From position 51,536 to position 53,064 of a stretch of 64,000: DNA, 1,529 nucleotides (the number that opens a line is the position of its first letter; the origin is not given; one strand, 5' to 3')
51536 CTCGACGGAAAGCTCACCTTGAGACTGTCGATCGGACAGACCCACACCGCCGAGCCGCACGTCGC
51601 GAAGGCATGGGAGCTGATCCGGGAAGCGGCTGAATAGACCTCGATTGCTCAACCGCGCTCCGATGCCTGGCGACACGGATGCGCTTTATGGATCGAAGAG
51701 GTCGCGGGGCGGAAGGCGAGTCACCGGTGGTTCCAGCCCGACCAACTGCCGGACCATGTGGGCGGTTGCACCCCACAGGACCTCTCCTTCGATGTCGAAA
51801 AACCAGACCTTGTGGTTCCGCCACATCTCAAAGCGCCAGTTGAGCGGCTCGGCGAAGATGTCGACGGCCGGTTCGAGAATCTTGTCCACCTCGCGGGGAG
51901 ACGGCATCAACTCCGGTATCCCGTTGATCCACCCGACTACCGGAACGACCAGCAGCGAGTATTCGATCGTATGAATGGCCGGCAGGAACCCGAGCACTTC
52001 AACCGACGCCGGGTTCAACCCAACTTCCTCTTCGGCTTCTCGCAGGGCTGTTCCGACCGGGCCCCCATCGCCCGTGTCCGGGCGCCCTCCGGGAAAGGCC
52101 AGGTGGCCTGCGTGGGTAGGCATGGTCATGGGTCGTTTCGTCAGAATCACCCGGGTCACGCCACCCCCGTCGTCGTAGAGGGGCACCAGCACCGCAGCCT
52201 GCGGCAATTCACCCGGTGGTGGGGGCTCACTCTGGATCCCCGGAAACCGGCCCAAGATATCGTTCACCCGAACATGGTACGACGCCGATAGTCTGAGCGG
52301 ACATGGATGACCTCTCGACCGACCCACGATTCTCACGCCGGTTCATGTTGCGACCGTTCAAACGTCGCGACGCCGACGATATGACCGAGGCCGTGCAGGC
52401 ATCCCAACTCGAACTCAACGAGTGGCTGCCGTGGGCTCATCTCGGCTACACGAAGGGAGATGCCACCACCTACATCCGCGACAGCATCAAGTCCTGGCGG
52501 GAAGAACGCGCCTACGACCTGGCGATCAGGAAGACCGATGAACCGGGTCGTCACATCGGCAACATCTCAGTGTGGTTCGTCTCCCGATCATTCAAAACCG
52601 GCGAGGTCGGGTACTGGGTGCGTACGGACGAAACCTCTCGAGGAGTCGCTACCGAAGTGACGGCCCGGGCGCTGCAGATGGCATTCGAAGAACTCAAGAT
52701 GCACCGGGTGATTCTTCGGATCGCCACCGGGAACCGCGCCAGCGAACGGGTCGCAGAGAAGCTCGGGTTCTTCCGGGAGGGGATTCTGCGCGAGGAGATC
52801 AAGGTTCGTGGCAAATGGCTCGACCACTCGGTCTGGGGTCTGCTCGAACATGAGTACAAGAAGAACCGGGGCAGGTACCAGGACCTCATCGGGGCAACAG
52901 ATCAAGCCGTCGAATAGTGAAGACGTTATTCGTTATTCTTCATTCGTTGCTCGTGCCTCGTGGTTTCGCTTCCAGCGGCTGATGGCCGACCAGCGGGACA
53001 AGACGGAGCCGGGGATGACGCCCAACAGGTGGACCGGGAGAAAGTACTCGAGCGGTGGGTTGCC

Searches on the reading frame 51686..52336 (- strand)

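Call 27: search_protein_families(library=pfam, max_evalue=0.00001, proteins=[window:51686-52336:-])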
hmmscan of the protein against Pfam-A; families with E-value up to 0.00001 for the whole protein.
window:51686-52336:- (216 aa): 1 family
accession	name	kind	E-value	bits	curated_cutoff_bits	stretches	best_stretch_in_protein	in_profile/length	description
PF00293.34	NUDIX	-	2.7e-14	53.8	21.1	1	45-123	2-74/134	NUDIX domain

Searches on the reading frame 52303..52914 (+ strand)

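Call 27: search_protein_families(library=pfam, max_evalue=0.00001, proteins=[window:52303-52914:+])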
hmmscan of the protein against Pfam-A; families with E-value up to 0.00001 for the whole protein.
window:52303-52914:+ (204 aa): 3 families
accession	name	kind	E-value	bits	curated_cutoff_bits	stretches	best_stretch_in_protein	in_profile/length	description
PF13302.13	Acetyltransf_3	-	2.7e-28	99.8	25.4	1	13-156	1-137/138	Acetyltransferase (GNAT) domain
PF00583.31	Acetyltransf_1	-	1.5e-08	35.3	20.7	1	46-156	9-116/116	Acetyltransferase (GNAT) family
PF13420.13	Acetyltransf_4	-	1.7e-07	31.8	24.3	1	81-176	57-154/155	Acetyltransferase (GNAT) domain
